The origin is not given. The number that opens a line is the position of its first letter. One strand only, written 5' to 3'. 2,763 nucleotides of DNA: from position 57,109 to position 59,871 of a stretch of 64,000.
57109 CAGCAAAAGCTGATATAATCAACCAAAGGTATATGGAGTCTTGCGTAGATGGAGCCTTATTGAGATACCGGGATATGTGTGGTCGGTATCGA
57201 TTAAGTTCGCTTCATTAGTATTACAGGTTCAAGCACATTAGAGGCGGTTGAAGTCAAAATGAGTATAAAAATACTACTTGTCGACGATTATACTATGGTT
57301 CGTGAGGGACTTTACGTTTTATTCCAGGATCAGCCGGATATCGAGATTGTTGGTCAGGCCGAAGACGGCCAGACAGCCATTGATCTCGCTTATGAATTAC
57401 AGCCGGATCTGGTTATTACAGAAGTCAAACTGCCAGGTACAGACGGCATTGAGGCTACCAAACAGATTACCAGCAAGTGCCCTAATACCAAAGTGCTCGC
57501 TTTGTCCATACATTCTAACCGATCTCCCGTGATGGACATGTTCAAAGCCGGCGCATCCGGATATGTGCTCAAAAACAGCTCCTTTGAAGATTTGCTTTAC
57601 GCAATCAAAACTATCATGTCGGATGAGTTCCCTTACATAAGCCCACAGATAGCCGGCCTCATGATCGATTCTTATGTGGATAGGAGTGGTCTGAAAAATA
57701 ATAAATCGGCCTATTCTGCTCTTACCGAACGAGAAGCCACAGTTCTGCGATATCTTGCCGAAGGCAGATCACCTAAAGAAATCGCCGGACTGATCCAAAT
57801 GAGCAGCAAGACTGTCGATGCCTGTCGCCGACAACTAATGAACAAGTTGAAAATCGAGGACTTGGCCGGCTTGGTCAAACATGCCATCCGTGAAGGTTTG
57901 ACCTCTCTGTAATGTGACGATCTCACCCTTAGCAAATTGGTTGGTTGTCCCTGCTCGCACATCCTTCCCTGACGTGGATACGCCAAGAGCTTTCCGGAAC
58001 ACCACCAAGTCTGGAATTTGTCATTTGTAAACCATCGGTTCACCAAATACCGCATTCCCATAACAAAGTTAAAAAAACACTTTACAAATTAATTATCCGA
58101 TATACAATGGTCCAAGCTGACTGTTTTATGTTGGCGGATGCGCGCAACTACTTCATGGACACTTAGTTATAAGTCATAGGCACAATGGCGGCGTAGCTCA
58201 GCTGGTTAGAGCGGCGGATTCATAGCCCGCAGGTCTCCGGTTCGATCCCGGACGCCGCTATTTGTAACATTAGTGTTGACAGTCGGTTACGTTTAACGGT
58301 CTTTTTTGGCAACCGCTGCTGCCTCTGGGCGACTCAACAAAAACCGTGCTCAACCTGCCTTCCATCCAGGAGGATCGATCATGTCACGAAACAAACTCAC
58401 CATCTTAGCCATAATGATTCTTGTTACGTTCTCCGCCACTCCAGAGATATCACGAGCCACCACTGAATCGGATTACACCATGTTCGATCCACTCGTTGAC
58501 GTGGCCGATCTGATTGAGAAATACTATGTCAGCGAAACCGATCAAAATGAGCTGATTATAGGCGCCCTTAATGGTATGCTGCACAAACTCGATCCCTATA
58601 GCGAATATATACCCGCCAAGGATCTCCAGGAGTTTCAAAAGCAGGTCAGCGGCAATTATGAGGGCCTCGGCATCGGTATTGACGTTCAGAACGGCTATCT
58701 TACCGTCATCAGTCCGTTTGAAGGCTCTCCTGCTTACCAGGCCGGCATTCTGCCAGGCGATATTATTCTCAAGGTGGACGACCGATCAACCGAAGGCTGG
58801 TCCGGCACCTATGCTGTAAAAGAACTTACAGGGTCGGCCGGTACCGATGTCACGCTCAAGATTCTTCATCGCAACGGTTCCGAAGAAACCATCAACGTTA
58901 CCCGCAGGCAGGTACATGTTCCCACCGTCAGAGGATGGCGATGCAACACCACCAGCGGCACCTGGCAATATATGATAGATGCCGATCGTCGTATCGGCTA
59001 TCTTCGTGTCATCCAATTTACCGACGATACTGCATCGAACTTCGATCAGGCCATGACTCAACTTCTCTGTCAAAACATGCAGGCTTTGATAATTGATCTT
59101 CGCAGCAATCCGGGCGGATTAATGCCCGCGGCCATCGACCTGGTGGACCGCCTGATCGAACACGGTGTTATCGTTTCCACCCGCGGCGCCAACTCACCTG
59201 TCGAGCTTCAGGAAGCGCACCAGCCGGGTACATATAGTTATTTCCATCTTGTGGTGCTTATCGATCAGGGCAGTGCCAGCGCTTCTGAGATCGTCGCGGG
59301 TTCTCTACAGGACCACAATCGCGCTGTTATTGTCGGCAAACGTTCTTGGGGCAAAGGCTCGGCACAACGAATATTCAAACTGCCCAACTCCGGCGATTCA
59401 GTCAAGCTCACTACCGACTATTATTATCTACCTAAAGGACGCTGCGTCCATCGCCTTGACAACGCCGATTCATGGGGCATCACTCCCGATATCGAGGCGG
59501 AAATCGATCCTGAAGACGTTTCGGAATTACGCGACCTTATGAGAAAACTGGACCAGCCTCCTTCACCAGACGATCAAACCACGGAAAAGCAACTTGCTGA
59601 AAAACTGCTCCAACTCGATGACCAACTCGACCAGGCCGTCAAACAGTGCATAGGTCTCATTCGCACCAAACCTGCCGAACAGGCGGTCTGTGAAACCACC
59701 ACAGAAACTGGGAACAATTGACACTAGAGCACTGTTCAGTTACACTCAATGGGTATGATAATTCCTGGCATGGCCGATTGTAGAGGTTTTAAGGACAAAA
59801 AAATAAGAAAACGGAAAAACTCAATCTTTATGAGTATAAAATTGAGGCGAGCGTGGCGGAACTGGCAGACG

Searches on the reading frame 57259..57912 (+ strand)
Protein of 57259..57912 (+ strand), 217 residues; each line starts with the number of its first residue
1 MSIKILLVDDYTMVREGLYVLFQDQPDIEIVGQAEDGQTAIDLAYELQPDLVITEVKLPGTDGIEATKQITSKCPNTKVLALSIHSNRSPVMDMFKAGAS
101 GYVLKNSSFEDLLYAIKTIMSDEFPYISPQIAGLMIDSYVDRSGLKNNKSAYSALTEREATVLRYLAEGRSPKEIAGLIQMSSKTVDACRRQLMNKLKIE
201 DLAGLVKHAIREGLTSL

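Call 74: search_protein_families(library=pfam, proteins=[window:57259-57912:+], max_evalue=0.0001)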
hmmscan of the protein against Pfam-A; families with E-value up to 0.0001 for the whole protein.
window:57259-57912:+ (217 aa): 2 families
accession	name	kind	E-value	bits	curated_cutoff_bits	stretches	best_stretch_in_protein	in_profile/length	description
PF00072.30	Response_reg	-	1.2e-23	83.8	30.2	1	5-116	1-110/111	Response regulator receiver domain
PF00196.25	GerE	-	1.7e-13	50.4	23.5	1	154-209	2-57/57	Bacterial regulatory proteins, luxR family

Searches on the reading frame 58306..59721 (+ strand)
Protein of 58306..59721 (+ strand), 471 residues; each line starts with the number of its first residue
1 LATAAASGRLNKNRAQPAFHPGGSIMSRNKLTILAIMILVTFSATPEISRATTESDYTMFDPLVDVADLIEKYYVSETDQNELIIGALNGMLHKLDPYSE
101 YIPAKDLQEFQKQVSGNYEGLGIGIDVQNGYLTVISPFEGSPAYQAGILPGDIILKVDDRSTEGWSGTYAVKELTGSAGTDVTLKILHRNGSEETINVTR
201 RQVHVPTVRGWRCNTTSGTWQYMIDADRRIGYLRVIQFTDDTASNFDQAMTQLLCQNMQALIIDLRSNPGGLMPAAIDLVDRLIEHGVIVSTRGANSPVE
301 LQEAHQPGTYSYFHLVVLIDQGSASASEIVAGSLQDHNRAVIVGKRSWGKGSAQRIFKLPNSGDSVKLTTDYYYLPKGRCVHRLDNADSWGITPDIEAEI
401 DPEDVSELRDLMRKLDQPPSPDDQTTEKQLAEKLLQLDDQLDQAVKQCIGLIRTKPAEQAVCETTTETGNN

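Call 74: search_protein_families(library=pfam, proteins=[window:58306-59721:+], max_evalue=0.0001)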
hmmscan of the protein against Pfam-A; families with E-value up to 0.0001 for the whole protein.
window:58306-59721:+ (471 aa): 5 families
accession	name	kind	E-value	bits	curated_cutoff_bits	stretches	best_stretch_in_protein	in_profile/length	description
PF03572.23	Peptidase_S41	-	3.1e-46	157.4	24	1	229-397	1-164/165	Peptidase family S41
PF13180.12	PDZ_2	-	1.1e-10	42.1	27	1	121-198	3-78/80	PDZ domain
PF17820.7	PDZ_6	-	6.3e-10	39.1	27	1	139-186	7-52/54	PDZ domain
PF22694.1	CtpB_N-like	-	3.6e-09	37.4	27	1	53-103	31-82/85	Activating protease CtpB N-terminal domain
PF00595.29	PDZ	-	3.8e-09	37.2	23.2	1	118-187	9-81/81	PDZ domain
